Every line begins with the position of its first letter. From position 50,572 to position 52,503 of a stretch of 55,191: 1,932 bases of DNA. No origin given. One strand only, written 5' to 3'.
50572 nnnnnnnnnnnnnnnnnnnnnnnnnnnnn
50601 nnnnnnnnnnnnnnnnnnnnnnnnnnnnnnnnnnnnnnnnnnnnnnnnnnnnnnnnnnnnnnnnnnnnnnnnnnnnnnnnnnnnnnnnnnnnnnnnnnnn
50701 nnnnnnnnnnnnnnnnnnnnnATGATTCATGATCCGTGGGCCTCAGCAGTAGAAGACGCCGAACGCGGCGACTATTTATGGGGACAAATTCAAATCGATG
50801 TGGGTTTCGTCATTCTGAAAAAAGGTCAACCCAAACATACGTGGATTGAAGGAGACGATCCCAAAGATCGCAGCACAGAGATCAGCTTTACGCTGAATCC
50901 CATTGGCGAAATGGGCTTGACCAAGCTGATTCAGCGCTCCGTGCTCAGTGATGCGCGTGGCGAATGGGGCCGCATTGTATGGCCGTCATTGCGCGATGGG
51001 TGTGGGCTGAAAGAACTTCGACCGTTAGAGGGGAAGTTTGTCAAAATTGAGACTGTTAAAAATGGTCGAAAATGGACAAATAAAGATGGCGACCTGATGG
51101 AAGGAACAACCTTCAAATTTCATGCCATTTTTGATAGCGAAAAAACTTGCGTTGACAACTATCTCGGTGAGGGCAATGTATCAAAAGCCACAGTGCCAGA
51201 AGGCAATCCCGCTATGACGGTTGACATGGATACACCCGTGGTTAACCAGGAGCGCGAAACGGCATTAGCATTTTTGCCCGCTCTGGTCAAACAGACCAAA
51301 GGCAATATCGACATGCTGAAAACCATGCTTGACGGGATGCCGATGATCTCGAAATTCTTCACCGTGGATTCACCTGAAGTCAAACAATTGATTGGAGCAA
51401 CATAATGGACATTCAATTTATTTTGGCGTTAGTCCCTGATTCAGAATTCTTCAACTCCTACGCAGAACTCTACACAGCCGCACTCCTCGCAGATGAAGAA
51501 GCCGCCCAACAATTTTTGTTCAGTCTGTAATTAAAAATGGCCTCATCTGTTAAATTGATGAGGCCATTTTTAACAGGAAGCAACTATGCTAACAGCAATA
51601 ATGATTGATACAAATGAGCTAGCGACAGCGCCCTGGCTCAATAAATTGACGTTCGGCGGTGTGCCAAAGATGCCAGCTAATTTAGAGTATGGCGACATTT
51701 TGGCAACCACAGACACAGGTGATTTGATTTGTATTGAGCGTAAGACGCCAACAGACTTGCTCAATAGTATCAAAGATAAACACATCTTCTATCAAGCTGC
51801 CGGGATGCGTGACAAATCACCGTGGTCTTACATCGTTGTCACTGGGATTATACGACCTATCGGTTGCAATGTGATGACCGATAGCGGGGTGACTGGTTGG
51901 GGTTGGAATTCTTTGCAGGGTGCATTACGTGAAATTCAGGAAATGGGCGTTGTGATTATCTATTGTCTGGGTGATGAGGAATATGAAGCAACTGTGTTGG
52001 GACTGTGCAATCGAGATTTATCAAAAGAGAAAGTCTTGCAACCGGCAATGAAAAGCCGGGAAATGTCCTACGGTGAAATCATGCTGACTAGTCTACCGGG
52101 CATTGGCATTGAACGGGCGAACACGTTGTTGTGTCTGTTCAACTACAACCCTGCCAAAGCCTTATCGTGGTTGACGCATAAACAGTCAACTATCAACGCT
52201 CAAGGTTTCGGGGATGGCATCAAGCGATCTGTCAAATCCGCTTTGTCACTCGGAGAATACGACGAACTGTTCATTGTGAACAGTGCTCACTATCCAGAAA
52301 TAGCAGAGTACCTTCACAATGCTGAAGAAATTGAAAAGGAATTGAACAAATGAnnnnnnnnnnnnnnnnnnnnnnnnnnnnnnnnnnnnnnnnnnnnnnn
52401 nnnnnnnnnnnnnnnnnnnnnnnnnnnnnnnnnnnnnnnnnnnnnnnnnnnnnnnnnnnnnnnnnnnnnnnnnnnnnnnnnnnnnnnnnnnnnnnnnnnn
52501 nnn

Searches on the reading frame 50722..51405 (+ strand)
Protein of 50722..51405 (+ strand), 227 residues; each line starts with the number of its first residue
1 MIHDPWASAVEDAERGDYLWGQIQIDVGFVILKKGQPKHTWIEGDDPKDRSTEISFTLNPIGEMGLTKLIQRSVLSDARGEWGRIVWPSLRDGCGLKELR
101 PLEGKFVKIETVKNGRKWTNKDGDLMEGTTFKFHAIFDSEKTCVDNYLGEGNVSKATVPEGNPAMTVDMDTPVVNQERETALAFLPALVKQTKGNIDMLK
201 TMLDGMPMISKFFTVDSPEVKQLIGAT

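Call 14: search_protein_families(library=pfam, proteins=[window:50722-51405:+], max_evalue=0.01)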
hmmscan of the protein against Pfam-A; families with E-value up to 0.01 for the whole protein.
window:50722-51405:+ (227 aa): 0 families

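Call 15: search_protein_families(library=phrogs, proteins=[window:50722-51405:+], max_evalue=0.001)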
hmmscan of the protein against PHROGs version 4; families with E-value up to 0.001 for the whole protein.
window:50722-51405:+ (227 aa): 0 families

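Call 19: search_dna_similar(query=window:50722-51405:+, collection=phages, mode=protein, max_rows=30, max_evalue=0.001)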
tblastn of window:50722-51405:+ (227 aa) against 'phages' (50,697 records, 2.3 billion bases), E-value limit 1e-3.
No match.

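Call 21: find_related_loci(query=window:50722-51405:+, collection=viral_contigs, flank=4000)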
Query window:50722-51405:+ (227 aa) in viral_contigs; peptide patterns used: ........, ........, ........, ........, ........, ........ (x = any residue, [..] = any of these).
9 stretches matched a pattern, but none encodes a relative of the query by tblastn (E <= 1e-3).

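Call 22: find_encoding_contigs(protein=window:50722-51405:+, flank=5000, max_places=10)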
Protein window:50722-51405:+ (227 aa): 4 contigs read that carry it; 2 places shown.
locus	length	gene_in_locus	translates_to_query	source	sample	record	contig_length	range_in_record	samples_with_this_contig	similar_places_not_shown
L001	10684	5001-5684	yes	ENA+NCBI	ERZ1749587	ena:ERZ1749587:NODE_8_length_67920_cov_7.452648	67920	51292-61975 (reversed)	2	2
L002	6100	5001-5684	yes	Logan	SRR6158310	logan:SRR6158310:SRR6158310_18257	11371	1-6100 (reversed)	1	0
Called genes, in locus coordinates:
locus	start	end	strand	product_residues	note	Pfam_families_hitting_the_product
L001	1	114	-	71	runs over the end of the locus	-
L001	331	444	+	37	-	-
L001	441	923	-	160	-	PF01381:HTH_3 (weak), PF12844:HTH_19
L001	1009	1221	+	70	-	PF13443:HTH_26, PF01381:HTH_3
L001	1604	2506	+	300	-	PF00145:DNA_methylase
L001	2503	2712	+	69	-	-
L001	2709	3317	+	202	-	-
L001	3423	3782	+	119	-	-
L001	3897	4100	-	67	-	-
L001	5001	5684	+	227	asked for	-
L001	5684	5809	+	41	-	-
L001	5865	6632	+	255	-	PF02732:ERCC4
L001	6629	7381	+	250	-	-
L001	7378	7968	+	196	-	PF00226:DnaJ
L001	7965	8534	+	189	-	PF13519:VWA_2 (faint)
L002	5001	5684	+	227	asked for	-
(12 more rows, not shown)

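Call 23: find_homologous_proteins(query=window:50722-51405:+)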
Query window:50722-51405:+ (227 aa): 76 proteins with E <= 0.001 among 206 candidates.
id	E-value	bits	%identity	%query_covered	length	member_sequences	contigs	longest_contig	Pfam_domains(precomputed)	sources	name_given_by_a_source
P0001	3.5e-151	519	100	100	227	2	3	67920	-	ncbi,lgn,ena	-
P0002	8.7e-135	466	89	100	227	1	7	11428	-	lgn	-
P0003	3.0e-128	444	84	100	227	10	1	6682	-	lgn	-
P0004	2.0e-108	379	76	100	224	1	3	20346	-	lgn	-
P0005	6.7e-108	378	75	100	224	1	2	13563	-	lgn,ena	-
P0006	3.3e-75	271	56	99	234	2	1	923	-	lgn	-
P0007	1.3e-72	262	55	97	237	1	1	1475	-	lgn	-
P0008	1.0e-71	259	53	100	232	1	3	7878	-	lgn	-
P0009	1.2e-70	256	52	99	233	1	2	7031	-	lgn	-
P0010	4.1e-69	251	54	99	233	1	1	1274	-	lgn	-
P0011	1.1e-68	249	54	100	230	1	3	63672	-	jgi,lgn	jgi:hypothetical protein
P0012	7.3e-67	243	55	99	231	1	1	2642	-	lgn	-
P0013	3.1e-66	241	53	100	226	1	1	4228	-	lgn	-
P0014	1.1e-65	240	51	100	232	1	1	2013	-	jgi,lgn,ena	-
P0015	1.2e-65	239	52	99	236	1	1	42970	-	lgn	-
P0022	4.3e-63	231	50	100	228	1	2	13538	-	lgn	-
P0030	2.0e-60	222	50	99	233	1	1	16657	-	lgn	-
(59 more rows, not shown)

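Call 27: find_related_loci(query=A2, collection=viral_contigs, flank=3000)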
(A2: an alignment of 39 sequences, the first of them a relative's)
Query A2 (227 aa) in viral_contigs; peptide patterns used: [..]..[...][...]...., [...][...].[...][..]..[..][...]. (x = any residue, [..] = any of these).
94 stretches matched a pattern; 11 encode a relative of the query (tblastn E <= 1e-3); 11 distinct loci.
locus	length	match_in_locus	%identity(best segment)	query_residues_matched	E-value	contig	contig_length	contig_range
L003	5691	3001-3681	47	4-226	7e-63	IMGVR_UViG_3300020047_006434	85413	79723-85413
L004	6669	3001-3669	44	3-226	1e-57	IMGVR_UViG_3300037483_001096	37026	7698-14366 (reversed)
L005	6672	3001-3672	46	4-223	2e-57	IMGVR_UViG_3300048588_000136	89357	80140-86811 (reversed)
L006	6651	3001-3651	41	4-226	2e-53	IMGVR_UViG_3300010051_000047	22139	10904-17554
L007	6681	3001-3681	38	1-225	8e-47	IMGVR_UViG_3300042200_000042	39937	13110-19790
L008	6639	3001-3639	36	4-224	3e-35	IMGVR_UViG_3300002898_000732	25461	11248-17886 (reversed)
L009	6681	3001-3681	33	4-225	4e-31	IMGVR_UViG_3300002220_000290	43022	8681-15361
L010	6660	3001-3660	32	3-224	2e-31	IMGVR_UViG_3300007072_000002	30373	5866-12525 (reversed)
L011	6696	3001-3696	34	4-225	1e-27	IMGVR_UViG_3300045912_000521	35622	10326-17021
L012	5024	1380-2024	31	19-223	4e-20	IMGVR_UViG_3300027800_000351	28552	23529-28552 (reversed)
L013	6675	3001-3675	29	3-224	7e-16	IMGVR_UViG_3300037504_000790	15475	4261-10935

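Call 28: find_related_loci(query=A2, collection=genome_contigs, flank=3000)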
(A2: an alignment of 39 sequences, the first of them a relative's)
Query A2 (227 aa) in genome_contigs; peptide patterns used: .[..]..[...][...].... (x = any residue, [..] = any of these).
35 stretches matched a pattern; 4 encode a relative of the query (tblastn E <= 1e-3); 4 distinct loci.
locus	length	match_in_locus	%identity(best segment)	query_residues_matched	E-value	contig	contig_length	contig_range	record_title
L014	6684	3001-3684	47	2-226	3e-69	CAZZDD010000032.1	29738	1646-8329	MAG TPA_asm: uncultured Candidatus Peribacteria bacterium isolate SRP329715_co2_201 genome assembly, contig: NODE_3217_l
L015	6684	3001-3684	33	4-225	1e-27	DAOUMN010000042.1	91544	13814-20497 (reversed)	MAG TPA_asm: Bellilinea sp. isolate W58_124 k99_628032, whole genome shotgun sequence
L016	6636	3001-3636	31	3-224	8e-26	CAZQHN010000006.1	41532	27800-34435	MAG TPA_asm: uncultured Gammaproteobacteria bacterium isolate SRP263991_co5_264 genome assembly, contig: NODE_1962_lengt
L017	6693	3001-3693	33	4-225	1e-30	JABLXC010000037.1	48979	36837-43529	MAG: Anaerolineae bacterium isolate Ch132 contig37, whole genome shotgun sequence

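Call 29: find_encoding_contigs(protein=P0002, flank=3000, max_places=4)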
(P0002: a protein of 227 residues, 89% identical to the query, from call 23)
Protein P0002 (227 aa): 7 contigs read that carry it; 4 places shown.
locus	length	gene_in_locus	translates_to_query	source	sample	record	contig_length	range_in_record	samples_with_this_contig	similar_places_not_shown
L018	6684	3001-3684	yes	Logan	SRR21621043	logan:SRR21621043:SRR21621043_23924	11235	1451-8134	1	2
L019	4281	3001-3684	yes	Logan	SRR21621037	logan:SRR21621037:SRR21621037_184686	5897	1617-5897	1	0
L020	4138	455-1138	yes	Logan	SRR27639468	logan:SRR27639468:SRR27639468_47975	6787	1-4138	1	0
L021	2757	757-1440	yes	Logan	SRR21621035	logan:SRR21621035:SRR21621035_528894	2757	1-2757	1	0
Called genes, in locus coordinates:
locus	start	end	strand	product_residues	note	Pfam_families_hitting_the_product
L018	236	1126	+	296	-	PF00145:DNA_methylase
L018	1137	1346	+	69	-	-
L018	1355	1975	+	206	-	-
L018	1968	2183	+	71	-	-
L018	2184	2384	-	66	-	-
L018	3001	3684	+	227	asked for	-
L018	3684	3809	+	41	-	-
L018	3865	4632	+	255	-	PF02732:ERCC4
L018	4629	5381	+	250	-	PF03837:RecT (weak)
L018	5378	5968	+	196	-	PF00226:DnaJ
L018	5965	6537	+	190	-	PF13519:VWA_2 (faint)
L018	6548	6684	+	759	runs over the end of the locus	PF16793:RepB_primase (weak), PF22763:NrS1-1_pol-like_HBD, PF05272:VapE-like_dom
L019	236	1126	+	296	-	PF00145:DNA_methylase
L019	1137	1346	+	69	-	-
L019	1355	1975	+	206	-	-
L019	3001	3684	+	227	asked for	-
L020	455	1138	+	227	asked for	-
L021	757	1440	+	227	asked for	-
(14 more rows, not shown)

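Call 30: find_encoding_contigs(protein=P0004, flank=3000, max_places=4)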
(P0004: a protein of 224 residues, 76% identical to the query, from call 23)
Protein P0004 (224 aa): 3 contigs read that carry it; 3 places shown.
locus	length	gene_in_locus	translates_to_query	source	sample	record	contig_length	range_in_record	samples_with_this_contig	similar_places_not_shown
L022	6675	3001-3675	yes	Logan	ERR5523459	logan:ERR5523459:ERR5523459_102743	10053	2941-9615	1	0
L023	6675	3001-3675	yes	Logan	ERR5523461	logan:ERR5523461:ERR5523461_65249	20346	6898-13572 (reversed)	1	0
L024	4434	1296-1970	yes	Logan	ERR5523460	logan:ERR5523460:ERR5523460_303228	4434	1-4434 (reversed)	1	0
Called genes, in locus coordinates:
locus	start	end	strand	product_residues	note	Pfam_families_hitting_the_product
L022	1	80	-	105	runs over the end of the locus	-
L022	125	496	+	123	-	-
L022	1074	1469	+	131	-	-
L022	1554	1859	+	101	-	-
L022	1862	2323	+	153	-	PF25708:Phage_T7_Gp5_9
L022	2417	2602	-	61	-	-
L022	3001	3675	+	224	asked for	-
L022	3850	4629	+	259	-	PF02732:ERCC4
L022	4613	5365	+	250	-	-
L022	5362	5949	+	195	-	PF00226:DnaJ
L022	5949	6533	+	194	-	-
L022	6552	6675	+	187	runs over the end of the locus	?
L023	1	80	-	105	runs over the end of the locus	-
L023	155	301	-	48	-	-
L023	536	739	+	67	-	-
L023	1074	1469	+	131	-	-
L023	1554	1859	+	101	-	-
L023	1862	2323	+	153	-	PF25708:Phage_T7_Gp5_9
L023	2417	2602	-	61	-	-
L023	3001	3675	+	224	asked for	-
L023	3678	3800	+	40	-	-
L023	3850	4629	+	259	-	PF02732:ERCC4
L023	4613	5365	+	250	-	-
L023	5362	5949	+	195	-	PF00226:DnaJ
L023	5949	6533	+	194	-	-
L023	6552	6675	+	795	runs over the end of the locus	PF22763:NrS1-1_pol-like_HBD, PF08706:D5_N, PF19263:DUF5906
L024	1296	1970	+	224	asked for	-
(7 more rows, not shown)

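Call 31: find_encoding_contigs(protein=P0005, flank=3000, max_places=4)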
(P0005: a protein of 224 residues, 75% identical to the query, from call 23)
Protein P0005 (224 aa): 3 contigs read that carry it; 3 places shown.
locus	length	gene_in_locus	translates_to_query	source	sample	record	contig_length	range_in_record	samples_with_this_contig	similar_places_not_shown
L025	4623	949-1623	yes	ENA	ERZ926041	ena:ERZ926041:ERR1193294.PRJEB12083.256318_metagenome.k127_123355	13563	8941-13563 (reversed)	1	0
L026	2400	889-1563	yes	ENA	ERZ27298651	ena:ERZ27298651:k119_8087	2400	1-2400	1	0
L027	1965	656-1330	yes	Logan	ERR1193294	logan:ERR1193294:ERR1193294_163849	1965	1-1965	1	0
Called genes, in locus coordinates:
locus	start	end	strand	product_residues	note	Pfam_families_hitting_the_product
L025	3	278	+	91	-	?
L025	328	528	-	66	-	-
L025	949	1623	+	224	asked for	-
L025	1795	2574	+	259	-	PF02732:ERCC4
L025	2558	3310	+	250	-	-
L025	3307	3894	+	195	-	PF00226:DnaJ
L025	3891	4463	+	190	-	PF13519:VWA_2 (faint)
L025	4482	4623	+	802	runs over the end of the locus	PF22763:NrS1-1_pol-like_HBD, PF08706:D5_N, PF19263:DUF5906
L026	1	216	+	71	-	?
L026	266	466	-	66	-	-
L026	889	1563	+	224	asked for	-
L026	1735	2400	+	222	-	?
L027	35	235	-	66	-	-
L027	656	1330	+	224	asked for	-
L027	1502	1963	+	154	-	?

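Call 32: find_encoding_contigs(protein=P0003, flank=3000, max_places=4)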
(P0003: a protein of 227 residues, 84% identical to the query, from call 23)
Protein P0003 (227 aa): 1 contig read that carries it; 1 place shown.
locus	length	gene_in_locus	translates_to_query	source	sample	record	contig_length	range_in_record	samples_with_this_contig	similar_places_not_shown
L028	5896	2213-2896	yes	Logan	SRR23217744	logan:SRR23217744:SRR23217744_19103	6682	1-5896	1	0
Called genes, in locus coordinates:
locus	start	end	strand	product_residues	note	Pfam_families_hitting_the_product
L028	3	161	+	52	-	?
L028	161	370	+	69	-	-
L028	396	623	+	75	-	-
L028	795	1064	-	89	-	-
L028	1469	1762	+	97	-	-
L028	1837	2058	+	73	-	-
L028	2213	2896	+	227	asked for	-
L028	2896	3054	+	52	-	-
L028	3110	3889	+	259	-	PF02732:ERCC4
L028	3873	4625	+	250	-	-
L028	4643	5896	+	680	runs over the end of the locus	?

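Call 55: find_encoding_contigs(protein=P0008, flank=2500, max_places=2)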
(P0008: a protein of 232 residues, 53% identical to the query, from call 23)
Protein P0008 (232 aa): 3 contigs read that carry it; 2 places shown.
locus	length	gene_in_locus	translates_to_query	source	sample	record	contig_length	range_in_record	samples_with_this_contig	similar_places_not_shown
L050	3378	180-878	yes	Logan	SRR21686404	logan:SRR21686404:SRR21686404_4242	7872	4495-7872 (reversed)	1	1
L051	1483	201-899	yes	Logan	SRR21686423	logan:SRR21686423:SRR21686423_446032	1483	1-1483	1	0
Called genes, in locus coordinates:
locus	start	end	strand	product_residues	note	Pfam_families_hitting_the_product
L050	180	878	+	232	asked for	-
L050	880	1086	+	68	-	-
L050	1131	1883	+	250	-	PF02732:ERCC4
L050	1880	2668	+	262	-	-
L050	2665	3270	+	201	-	PF00226:DnaJ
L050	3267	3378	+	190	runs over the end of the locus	-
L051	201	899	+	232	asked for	-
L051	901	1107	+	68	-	-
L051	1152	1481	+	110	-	?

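Call 56: find_encoding_contigs(protein=P0009, flank=2500, max_places=2)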
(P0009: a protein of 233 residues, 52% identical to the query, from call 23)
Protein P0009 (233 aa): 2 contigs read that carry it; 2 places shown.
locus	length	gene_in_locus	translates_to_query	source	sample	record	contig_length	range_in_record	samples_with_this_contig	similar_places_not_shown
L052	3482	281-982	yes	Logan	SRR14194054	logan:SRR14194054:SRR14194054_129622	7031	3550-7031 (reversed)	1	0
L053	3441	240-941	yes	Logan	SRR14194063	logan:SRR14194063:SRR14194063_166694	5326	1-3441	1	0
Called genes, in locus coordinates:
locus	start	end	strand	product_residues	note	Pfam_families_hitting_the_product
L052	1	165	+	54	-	?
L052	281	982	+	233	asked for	-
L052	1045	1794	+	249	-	PF02732:ERCC4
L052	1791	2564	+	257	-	-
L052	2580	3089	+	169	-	-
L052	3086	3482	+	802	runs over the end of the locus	PF16793:RepB_primase (weak), PF22763:NrS1-1_pol-like_HBD, PF08706:D5_N, PF19263:DUF5906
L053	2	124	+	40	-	?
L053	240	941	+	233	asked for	-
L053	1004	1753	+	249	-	PF02732:ERCC4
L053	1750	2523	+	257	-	-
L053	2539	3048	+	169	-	-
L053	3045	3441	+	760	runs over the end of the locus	?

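Call 57: find_encoding_contigs(protein=P0011, flank=2500, max_places=2)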
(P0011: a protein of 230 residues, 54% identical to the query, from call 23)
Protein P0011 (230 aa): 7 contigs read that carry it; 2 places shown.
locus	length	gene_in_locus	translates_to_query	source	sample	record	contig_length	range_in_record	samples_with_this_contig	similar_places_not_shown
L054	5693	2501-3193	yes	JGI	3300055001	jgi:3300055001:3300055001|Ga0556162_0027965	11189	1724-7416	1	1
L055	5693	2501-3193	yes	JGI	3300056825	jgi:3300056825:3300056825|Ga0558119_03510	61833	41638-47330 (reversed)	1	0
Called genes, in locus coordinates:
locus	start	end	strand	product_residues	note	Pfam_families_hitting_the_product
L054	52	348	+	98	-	-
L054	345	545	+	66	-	-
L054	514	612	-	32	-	-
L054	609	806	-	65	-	PF03869:Arc (weak), PF05534:HicB (weak)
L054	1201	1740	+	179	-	PF01844:HNH, PF13395:HNH_4 (weak), PF14279:HNH_5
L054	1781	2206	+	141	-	PF04102:SlyX (faint)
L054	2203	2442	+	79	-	-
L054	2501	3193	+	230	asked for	-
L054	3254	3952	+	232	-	-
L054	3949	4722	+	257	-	PF02732:ERCC4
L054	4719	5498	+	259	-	-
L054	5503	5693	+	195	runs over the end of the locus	PF00226:DnaJ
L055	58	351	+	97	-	-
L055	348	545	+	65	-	-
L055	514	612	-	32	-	-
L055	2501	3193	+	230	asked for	-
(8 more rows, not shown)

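Call 64: search_solved_structures(query=A2, max_evalue=1)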
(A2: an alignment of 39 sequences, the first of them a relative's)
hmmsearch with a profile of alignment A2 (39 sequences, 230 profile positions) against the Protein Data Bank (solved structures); distinct sequences matched with E-value up to 1: 5.
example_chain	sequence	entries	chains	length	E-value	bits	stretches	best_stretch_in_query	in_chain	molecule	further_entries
3tqy_A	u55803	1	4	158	0.17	14.6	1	113-155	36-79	Single-stranded DNA-binding protein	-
4v1j_A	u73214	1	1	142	0.24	14.1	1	89-168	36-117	FIMBRIAL PROTEIN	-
7f25_A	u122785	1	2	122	0.62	12.8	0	115-155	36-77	Single-stranded DNA-binding protein 1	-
1sru_A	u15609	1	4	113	0.65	12.7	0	114-155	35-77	Single-strand binding protein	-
1eyg_A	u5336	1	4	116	0.68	12.6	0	114-155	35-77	SINGLE-STRAND DNA-BINDING PROTEIN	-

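Call 65: search_protein_families(library=phrogs, alignment_id=A2, max_evalue=0.01)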
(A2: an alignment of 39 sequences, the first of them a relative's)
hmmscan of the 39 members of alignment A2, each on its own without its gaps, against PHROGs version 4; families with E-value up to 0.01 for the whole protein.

A. member 1, P0001 (227 aa): 0 families

B. families by the number of members that match (of 39 scanned): 2 families
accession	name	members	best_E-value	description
phrog_31271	-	1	0.0057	-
phrog_13221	-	1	0.0096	-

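Call 72: find_encoding_contigs(protein=P0015, flank=4000, max_places=1)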
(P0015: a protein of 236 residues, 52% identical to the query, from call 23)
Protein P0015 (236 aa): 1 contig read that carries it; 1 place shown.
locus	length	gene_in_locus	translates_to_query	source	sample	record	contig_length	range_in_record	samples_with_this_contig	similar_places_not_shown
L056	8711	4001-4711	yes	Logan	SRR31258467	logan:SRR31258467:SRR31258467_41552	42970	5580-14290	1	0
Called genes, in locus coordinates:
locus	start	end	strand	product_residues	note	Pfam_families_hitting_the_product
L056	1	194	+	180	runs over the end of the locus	PF02796:HTH_7 (faint), PF13936:HTH_38 (faint), PF04545:Sigma70_r4 (faint), PF08281:Sigma70_r4_2 (faint), PF13384:HTH_23 (faint)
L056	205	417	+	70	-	-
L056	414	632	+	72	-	-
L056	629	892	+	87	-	-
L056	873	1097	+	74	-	-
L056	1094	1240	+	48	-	-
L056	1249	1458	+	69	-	-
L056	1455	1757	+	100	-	-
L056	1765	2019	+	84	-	-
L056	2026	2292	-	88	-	-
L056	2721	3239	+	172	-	-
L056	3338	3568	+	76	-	-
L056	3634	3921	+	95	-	-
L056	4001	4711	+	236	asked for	-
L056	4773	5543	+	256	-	PF02732:ERCC4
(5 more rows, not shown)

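Call 73: find_encoding_contigs(protein=P0022, flank=4000, max_places=1)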
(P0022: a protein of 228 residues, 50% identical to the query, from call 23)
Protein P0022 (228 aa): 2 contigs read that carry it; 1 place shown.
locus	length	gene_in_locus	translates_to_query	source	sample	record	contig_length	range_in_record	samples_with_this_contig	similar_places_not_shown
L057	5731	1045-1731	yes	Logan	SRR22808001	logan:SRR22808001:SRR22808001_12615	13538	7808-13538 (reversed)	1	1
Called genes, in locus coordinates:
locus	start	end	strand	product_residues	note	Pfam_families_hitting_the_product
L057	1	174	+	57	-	?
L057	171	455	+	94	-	-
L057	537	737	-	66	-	-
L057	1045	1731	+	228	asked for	-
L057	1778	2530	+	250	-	PF02732:ERCC4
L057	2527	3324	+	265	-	PF03837:RecT (faint)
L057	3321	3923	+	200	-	PF00226:DnaJ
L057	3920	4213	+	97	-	-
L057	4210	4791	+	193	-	-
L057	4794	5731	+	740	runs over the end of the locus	PF16793:RepB_primase (weak), PF22763:NrS1-1_pol-like_HBD, PF05272:VapE-like_dom, PF19263:DUF5906 (weak)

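Call 74: find_encoding_contigs(protein=P0030, flank=4000, max_places=1)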
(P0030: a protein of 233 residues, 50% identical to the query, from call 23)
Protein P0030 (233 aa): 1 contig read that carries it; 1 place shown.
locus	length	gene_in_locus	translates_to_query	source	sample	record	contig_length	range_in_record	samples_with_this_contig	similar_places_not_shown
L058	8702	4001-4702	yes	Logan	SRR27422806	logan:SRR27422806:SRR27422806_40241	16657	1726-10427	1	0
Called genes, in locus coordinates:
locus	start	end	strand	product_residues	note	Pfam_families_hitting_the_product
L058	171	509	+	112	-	PF14354:Lar_restr_allev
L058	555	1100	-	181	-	-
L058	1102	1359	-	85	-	-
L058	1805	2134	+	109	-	-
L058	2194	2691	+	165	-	-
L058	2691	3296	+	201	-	-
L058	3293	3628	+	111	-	-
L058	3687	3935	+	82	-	-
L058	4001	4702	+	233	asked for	-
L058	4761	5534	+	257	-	PF02732:ERCC4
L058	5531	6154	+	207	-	PF13392:HNH_3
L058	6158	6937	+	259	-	-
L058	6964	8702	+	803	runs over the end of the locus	PF16793:RepB_primase (weak), PF22763:NrS1-1_pol-like_HBD, PF08706:D5_N, PF19263:DUF5906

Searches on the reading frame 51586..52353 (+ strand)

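Call 14: search_protein_families(library=pfam, proteins=[window:51586-52353:+], max_evalue=0.01)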
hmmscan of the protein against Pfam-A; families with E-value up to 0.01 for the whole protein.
window:51586-52353:+ (255 aa): 1 family
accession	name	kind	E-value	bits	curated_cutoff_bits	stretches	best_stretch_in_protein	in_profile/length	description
PF02732.21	ERCC4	-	8.7e-11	42.3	24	1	7-131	1-131/140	ERCC4 domain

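Call 15: search_protein_families(library=phrogs, proteins=[window:51586-52353:+], max_evalue=0.001)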
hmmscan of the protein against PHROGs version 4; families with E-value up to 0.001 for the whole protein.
window:51586-52353:+ (255 aa): 0 families
